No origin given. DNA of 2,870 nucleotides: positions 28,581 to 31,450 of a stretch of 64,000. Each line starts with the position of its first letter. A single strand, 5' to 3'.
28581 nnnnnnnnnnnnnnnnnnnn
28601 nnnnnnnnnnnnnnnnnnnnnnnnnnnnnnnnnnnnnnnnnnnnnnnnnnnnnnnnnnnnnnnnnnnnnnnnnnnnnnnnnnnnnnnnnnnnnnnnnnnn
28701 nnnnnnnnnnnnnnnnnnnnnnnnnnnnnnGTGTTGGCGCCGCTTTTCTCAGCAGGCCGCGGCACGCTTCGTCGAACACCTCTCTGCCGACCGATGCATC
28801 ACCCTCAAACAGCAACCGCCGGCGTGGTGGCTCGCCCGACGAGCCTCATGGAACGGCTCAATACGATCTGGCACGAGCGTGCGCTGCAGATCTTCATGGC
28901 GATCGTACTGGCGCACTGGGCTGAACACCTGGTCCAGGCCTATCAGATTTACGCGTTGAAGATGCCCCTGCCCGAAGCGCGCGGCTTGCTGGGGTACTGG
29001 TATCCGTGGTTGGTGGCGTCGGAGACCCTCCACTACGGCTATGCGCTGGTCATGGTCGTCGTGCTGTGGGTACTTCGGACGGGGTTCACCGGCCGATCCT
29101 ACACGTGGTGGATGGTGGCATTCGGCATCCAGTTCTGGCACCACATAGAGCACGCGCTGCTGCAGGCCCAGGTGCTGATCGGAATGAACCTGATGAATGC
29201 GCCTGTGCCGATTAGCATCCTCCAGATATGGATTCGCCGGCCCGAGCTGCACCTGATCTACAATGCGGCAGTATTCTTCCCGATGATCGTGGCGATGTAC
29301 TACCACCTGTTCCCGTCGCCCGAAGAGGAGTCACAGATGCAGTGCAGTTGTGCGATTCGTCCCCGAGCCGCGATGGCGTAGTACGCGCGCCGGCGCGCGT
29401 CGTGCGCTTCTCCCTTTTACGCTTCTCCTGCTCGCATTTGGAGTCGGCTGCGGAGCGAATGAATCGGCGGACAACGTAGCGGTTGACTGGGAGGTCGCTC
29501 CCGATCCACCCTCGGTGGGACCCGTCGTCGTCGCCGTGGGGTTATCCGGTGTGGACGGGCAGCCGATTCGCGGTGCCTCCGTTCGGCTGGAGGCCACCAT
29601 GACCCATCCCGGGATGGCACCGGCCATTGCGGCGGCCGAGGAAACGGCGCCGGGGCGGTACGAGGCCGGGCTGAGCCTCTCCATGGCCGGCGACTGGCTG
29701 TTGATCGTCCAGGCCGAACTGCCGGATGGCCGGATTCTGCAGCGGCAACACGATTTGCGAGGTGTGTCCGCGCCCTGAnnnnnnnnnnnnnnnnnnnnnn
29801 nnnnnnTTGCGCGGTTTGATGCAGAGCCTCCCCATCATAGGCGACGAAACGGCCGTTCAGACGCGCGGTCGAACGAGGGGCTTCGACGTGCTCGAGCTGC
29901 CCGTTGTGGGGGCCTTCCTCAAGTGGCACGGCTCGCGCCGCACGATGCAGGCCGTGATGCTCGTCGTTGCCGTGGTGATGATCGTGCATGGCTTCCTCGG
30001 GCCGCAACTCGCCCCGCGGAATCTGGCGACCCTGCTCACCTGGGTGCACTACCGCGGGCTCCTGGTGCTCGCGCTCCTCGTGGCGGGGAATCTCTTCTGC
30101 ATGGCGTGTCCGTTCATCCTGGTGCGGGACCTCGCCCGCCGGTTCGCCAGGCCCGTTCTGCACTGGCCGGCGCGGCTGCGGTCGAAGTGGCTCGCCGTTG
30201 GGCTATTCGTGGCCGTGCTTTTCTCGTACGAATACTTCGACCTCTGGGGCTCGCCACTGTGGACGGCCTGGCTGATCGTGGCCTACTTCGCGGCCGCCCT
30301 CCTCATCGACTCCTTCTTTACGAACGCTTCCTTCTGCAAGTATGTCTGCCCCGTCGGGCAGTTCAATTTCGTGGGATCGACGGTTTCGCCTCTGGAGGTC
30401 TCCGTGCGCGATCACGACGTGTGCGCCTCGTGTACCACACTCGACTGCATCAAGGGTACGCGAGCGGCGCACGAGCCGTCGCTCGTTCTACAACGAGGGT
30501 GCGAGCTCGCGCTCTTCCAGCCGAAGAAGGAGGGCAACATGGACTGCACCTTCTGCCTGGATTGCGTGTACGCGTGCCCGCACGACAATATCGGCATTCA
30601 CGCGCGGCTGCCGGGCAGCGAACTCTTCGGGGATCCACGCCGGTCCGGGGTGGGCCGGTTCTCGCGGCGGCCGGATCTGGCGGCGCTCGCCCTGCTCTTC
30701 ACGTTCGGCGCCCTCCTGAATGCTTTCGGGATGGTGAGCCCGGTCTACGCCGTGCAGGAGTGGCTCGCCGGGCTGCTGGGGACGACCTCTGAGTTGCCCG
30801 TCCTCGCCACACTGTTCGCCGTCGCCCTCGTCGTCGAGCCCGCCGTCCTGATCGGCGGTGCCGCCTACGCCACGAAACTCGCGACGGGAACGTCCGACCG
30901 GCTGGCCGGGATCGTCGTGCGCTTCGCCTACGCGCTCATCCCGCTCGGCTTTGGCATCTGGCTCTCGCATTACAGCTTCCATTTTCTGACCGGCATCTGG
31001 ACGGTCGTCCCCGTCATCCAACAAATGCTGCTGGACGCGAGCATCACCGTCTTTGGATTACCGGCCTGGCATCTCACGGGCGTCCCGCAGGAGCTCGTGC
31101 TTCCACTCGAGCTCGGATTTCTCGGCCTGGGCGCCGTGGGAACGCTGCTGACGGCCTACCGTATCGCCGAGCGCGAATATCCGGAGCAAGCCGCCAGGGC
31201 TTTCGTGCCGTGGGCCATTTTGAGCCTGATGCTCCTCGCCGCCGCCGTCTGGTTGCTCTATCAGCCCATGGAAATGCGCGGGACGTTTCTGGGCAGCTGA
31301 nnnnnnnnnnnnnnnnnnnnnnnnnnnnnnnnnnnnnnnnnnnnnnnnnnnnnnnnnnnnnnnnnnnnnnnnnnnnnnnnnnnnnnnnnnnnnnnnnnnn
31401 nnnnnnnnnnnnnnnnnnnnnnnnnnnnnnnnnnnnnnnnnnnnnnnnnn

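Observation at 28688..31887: Uncharacterised four-gene envelope metal/redox module behind tRNA-Arg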

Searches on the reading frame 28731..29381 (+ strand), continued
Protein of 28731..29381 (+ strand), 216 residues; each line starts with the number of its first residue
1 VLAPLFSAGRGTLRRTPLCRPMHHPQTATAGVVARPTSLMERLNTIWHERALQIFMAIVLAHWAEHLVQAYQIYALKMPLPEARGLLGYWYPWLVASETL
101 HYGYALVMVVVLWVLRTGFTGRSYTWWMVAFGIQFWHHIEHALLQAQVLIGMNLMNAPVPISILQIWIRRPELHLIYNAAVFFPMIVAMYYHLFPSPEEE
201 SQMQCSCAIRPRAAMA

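Call 43: search_protein_families(library=pfam, proteins=[L048:9032-12535:+, L082:9119-12517:+, L043:1435-3420:+, L061:2565-5816:+, L069:4293-5813:+, L061:628-2565:+], max_evalue=0.001)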
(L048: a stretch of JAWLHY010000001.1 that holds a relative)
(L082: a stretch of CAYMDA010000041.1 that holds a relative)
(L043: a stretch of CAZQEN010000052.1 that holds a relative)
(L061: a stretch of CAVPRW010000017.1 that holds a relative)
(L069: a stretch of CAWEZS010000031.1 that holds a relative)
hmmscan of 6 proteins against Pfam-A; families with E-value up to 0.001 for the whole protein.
L048:9032-12535:+ (1168 aa): 12 families
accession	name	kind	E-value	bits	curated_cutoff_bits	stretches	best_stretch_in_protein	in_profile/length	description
PF13517.12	FG-GAP_3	-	4.7e-20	72.4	26.9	3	420-481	1-58/61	FG-GAP-like repeat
PF07719.23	TPR_2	-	1.3e-11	44.1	27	0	160-190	4-34/34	Tetratricopeptide repeat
PF13432.12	TPR_16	-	1.6e-09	38.4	32.7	2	130-191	4-65/65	Tetratricopeptide repeat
PF13428.12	TPR_14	-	5.9e-09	36.2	23.5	1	160-198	4-42/44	Tetratricopeptide repeat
PF00515.34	TPR_1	-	4.6e-08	33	27.8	0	164-190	8-34/34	Tetratricopeptide repeat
PF14559.12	TPR_19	-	1.4e-07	32.1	25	1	169-199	3-33/68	Tetratricopeptide repeat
PF23914.1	TPR_CcmH_CycH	-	5.2e-07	30.1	42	1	79-194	9-124/158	Cytochrome c-type biogenesis protein H TPR domain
PF07593.17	UnbV_ASPIC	-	7.7e-07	29.3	23.4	1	736-763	30-57/68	ASPIC and UnbV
PF13431.12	TPR_17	-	3.4e-06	27.3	24.4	0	216-243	1-28/34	Tetratricopeptide repeat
PF13414.12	TPR_11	-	5.9e-06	26.3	26.8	0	170-196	7-33/42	TPR repeat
PF21545.3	T7SS_EccA1_N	-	0.00024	20.9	27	0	139-195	184-243/272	T7SS, ESX-1 secretion system protein EccA1, N-terminal domain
PF13181.12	TPR_8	-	0.00085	19.8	25.7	0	164-190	8-34/34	Tetratricopeptide repeat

L082:9119-12517:+ (1133 aa): 7 families
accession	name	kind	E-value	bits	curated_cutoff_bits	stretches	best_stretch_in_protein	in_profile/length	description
PF13517.12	FG-GAP_3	-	3.2e-19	69.7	26.9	3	476-534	1-60/61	FG-GAP-like repeat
PF07593.17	UnbV_ASPIC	-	2.3e-05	24.6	23.4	1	744-781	30-67/68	ASPIC and UnbV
PF14559.12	TPR_19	-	3.1e-05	24.7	25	1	127-188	5-66/68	Tetratricopeptide repeat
PF23914.1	TPR_CcmH_CycH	-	3.2e-05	24.2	42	1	144-190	47-93/158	Cytochrome c-type biogenesis protein H TPR domain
PF13371.12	TPR_9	-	3.3e-05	24.3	35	1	144-187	26-69/73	Tetratricopeptide repeat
PF07719.23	TPR_2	-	0.0008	19.8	27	0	148-180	2-34/34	Tetratricopeptide repeat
PF13432.12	TPR_16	-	0.00086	20.2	32.7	1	122-180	6-64/65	Tetratricopeptide repeat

L043:1435-3420:+ (662 aa): 3 families
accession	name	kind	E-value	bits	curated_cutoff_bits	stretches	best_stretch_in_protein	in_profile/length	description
PF13517.12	FG-GAP_3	-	6.5e-41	139.2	26.9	4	75-142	1-61/61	FG-GAP-like repeat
PF01839.29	FG-GAP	-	2.7e-21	75.4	22.1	2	282-304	4-26/37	FG-GAP repeat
PF07593.17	UnbV_ASPIC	-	1.3e-17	63.8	23.4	1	581-640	1-60/68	ASPIC and UnbV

L061:2565-5816:+ (1084 aa): 19 families
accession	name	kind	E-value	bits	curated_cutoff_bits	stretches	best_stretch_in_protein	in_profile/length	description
PF13517.12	FG-GAP_3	-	2.7e-18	66.8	26.9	2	299-355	1-60/61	FG-GAP-like repeat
PF07719.23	TPR_2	-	3.5e-17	61.5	27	1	133-163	3-33/34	Tetratricopeptide repeat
PF13414.12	TPR_11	-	1.6e-16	60.2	26.8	0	145-176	8-39/42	TPR repeat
PF13431.12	TPR_17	-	2.2e-14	52.9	24.4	1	154-186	2-34/34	Tetratricopeptide repeat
PF00515.34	TPR_1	-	7.7e-14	51.3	27.8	1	133-163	3-33/34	Tetratricopeptide repeat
PF13181.12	TPR_8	-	4.5e-13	48.7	25.7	1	134-163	4-33/34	Tetratricopeptide repeat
PF13432.12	TPR_16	-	2e-12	47.7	32.7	2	102-163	2-63/65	Tetratricopeptide repeat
PF13428.12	TPR_14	-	1.1e-10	41.5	23.5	0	134-173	4-43/44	Tetratricopeptide repeat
PF14559.12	TPR_19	-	2.1e-10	41.2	25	1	114-172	8-64/68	Tetratricopeptide repeat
PF13371.12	TPR_9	-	2.3e-10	40.8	35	0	48-95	14-61/73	Tetratricopeptide repeat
PF23914.1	TPR_CcmH_CycH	-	7.9e-10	39.2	42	1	16-130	40-154/158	Cytochrome c-type biogenesis protein H TPR domain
PF13424.12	TPR_12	-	5.6e-09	36.5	30.1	2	132-187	4-67/77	Tetratricopeptide repeat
PF07593.17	UnbV_ASPIC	-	1.5e-07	31.6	23.4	1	596-630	31-65/68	ASPIC and UnbV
PF13176.12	TPR_7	-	3.6e-07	30.2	27.9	0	133-163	1-31/36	Tetratricopeptide repeat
PF13174.12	TPR_6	-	2.5e-06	28.2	26.3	0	135-163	4-32/33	Tetratricopeptide repeat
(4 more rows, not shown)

L069:4293-5813:+ (507 aa): 1 family
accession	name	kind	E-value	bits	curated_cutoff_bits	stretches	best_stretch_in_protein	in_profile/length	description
PF13372.12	Alginate_exp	-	1.2e-19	70.8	25.2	1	127-481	66-376/395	Alginate export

L061:628-2565:+ (646 aa): 3 families
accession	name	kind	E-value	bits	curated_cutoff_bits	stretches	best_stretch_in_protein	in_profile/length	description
PF13517.12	FG-GAP_3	-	1.9e-49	166.6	26.9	5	320-384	1-61/61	FG-GAP-like repeat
PF07593.17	UnbV_ASPIC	-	6.2e-19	68.1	23.4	1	565-625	1-59/68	ASPIC and UnbV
PF01839.29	FG-GAP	-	7.6e-15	54.9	22.1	0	121-139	2-20/37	FG-GAP repeat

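Call 75: find_encoding_contigs(protein=P0275, flank=8000, max_places=3)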
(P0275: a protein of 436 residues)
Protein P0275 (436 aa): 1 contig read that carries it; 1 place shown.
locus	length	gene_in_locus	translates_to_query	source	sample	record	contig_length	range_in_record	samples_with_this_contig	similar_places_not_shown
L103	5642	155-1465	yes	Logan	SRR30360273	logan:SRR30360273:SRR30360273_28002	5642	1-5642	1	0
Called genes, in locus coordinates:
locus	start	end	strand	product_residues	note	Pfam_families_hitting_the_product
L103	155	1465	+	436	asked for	-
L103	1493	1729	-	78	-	-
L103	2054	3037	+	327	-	PF01261:AP_endonuc_2, PF03786:UxuA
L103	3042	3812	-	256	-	PF01996:F420_ligase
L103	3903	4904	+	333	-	PF01636:APH, PF04655:APH_6_hur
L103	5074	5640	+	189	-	?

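Call 89: search_protein_families(library=pfam, alignment_id=A4, max_evalue=0.05)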
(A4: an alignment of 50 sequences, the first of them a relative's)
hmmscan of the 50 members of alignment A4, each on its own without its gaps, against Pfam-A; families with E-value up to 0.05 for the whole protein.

A. member 1, P0001 (177 aa): 0 families

B. families by the number of members that match (of 50 scanned): 6 families
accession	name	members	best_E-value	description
PF19471.4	DUF6008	3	0.00016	Family of unknown function (DUF6008)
PF01435.24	Peptidase_M48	2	0.00014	Peptidase family M48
PF24273.1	TRASH_HVO_1752_C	1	0.0029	HVO_1752, C-terminal TRASH domain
PF04144.18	SCAMP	1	0.021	SCAMP family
PF05251.17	Ost5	1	0.03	Oligosaccharyltransferase subunit 5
PF15383.11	TMEM237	1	0.03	Transmembrane protein 237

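Call 90: search_solved_structures(query=A4, max_evalue=10)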
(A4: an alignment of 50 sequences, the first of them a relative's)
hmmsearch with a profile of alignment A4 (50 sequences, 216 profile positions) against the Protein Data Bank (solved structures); distinct sequences matched with E-value up to 10: 0.

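Call 92: search_protein_families(library=pfam, proteins=[P0382, P0385, P0388, P0368, P0358, P0356, P0351, P0341, P0340, P0337], max_evalue=0.1)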
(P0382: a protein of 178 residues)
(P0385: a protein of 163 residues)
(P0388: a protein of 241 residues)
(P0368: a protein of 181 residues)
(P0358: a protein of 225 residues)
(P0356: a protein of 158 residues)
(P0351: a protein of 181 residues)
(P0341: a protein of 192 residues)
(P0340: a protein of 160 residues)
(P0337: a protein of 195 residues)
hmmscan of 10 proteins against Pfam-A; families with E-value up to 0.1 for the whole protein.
P0382 (178 aa): 0 families

P0385 (163 aa): 0 families

P0388 (241 aa): 1 family
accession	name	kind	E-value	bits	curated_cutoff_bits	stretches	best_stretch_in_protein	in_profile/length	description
PF18921.5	Cyanophycin_syn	-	0.066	13.6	27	0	93-124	48-78/115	Cyanophycin synthase-like N-terminal domain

P0368 (181 aa): 0 families

P0358 (225 aa): 2 families
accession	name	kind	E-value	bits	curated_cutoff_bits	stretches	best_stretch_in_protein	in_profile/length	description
PF19471.4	DUF6008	-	0.00016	21.7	27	1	41-187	58-218/235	Family of unknown function (DUF6008)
PF05251.17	Ost5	-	0.03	15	27.4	1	162-218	12-71/73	Oligosaccharyltransferase subunit 5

P0356 (158 aa): 0 families

P0351 (181 aa): 0 families

P0341 (192 aa): 0 families

P0340 (160 aa): 0 families

P0337 (195 aa): 0 families

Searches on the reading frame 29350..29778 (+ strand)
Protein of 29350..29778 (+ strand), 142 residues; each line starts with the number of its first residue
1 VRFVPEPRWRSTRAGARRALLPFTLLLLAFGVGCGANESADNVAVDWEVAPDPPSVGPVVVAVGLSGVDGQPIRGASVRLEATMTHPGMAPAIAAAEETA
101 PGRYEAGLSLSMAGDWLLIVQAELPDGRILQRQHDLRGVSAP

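Call 4: search_protein_families(library=pfam, proteins=[window:29350-29778:+], max_evalue=1)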
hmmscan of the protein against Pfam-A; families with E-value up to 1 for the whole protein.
window:29350-29778:+ (142 aa): 2 families
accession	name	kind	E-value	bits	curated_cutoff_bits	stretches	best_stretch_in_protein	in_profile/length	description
PF13115.11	YtkA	-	5.2e-11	43.5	25.9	1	40-120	4-84/85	YtkA-like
PF05751.16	FixH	-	0.0045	17.4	23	1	59-133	73-147/150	FixH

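Call 5: search_protein_families(library=ncbifam, proteins=[window:29350-29778:+], max_evalue=1)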
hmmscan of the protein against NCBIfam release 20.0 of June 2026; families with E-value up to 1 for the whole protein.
window:29350-29778:+ (142 aa): 0 families

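Call 53: search_solved_structures(query=A3, max_evalue=1)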
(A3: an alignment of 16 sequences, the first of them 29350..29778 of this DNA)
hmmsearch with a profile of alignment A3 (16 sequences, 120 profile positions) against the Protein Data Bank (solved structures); distinct sequences matched with E-value up to 1: 5.
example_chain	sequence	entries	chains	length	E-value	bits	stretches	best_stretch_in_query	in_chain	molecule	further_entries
9ll2_A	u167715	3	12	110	1.9e-06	30.9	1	33-113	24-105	Copper resistance protein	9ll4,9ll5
1cwv_A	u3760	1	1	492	0.002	21.2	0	23-112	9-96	INVASIN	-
4e9l_A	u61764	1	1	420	0.015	18.3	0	40-98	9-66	Attaching and effacing protein, pathogenesis factor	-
6xkw_h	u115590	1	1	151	0.028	17.5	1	14-115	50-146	Cytochrome c oxidase, Cbb3-type, biogenesis protein CcoH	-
5ldy_A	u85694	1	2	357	0.44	13.6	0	21-89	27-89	Ig domain protein group 1 domain protein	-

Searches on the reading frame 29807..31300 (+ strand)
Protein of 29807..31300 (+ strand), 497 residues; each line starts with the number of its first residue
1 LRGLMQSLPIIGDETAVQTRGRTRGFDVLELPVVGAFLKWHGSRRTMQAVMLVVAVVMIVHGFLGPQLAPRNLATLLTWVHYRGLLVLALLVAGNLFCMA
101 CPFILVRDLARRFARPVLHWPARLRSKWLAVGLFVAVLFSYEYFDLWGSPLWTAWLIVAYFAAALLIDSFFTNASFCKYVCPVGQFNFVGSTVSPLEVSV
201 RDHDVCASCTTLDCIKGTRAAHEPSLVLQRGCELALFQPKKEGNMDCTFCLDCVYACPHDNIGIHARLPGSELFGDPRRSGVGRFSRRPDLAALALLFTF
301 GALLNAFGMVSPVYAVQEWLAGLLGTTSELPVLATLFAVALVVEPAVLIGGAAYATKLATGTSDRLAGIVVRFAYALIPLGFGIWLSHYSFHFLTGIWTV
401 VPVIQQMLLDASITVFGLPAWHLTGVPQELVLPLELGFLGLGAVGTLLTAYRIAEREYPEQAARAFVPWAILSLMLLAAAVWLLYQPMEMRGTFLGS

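Call 4: search_protein_families(library=pfam, proteins=[window:29807-31300:+], max_evalue=1)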
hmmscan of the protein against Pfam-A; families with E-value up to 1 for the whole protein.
window:29807-31300:+ (497 aa): 3 families
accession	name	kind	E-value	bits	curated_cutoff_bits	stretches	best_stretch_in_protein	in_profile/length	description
PF12838.12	Fer4_7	-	0.004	18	27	1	244-260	35-51/52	4Fe-4S dicluster domain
PF12801.12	Fer4_5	-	0.0049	17.3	22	2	85-118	11-45/48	4Fe-4S binding domain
PF00037.32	Fer4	-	0.03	14.6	21.1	1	246-262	7-23/24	4Fe-4S binding domain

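Call 5: search_protein_families(library=ncbifam, proteins=[window:29807-31300:+], max_evalue=1)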
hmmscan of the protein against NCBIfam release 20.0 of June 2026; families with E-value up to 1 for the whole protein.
window:29807-31300:+ (497 aa): 6 families
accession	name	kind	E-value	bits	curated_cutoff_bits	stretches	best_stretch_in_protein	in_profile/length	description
TIGR02163.1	napH_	subfamily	5.8e-10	39.1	213.05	1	86-264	70-253/255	NapH/MauN family ferredoxin-type protein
NF007013.0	PRK09477.1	equivalog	2.4e-08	33.4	234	1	86-267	93-279/286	quinol dehydrogenase ferredoxin subunit NapH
NF046105.1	TransRegNosR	equivalog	0.00026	19.4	1000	1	154-254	578-662/680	transcriptional regulator NosR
NF042909.1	FMH_DH_FwdF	exception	0.059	12.5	375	1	171-265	227-314/336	tungsten-dependent formylmethanofuran dehydrogenase subunit FwdF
NF033719.1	ind_deCO2_activ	equivalog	0.1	11.9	425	0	175-217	56-98/302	indoleacetate decarboxylase activase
NF038196.1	ferrodoxin_EFR1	subfamily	0.63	10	75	1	244-264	211-231/242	EFR1 family ferrodoxin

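Call 21: search_solved_structures(query=window:29807-31300:+, max_evalue=1, show_alignments=2)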
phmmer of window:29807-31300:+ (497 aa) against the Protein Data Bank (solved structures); distinct sequences matched with E-value up to 1: 41.
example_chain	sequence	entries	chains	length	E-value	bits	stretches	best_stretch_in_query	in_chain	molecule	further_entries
7qco_C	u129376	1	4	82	0.078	14.8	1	199-272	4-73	Photosystem I iron-sulfur center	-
4kt0_C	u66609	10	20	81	0.087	14.7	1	199-268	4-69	Photosystem I iron-sulfur center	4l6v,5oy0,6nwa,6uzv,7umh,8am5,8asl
9eys_C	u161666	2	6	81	0.11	14.4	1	199-268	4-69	Photosystem I iron-sulfur center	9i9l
5oy0_C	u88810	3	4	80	0.12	14.2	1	199-268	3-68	Photosystem I iron-sulfur center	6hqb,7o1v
6jeo_aC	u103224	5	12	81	0.13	14.1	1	199-268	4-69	Photosystem I iron-sulfur center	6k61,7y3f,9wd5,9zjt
6tcl_C1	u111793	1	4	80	0.17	13.7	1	200-268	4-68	Photosystem I iron-sulfur center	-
9m4f_C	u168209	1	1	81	0.24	13.2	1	199-271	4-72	PsaC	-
7s3d_C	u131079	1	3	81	0.25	13.2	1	199-268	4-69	PsaC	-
8zo9_c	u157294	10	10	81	0.26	13.1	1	199-271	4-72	Photosystem I iron-sulfur center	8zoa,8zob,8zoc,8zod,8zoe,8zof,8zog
6kmw_aC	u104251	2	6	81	0.27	13.1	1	199-268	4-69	Photosystem I iron-sulfur center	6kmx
7mnp_B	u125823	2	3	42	0.28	13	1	231-251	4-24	E3 SUMO-protein ligase RanBP2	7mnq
9kqp_C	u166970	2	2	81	0.28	13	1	199-272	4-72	Photosystem I iron-sulfur center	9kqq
6kif_C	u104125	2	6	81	0.29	12.9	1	199-268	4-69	Photosystem I iron-sulfur center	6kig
8htu_C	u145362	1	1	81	0.3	12.9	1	199-268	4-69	Photosystem I iron-sulfur center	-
7coy_aC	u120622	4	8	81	0.32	12.8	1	199-268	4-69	Photosystem I iron-sulfur center | Photosystem I protein PsaC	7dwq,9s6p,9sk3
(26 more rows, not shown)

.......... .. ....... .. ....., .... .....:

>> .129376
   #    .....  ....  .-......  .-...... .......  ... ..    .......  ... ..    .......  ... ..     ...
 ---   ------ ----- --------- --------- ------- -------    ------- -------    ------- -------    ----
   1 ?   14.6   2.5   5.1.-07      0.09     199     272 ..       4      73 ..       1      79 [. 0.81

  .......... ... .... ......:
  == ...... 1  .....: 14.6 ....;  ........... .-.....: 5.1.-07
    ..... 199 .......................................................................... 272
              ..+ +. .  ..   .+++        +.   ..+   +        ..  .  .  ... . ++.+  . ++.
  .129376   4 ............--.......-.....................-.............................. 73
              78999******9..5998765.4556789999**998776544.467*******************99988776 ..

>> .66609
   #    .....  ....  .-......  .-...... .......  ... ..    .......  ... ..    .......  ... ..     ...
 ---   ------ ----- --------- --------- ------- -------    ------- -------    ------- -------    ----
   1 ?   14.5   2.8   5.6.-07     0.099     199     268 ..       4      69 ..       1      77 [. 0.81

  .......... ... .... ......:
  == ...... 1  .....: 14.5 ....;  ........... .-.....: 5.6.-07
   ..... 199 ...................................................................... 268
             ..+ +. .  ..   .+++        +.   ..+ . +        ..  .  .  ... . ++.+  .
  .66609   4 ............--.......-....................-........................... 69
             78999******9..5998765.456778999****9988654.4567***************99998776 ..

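Call 78: find_homologous_proteins(query=window:29807-31300:+, region=270-497)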
Query window:29807-31300:+, residues 270-497 (228 aa): 2680 proteins with E <= 0.001 among 8000 candidates; the best 120 are listed.
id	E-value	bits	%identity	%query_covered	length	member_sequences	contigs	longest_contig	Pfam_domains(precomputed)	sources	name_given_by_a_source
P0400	3.0e-138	477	99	100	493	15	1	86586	-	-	-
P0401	5.1e-112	391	79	100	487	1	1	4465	-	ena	-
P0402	5.8e-111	388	81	100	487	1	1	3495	-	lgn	-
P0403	1.4e-102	360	74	100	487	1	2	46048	-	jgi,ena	-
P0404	5.6e-102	358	73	100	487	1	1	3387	-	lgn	-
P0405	1.9e-101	356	74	100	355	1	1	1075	-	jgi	jgi:polyferredoxin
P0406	1.3e-98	347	71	100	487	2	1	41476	-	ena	-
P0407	1.3e-98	347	71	100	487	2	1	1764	-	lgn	-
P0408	8.6e-96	338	71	100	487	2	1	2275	-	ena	-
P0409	4.7e-95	336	71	100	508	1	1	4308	-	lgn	-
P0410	1.7e-93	330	71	100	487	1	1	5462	-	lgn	-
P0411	3.1e-92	326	65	100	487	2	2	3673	-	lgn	-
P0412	7.3e-92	325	66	100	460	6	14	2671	-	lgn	-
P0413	3.5e-91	323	65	100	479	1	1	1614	-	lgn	-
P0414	2.4e-89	317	66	100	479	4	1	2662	-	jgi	jgi:ferredoxin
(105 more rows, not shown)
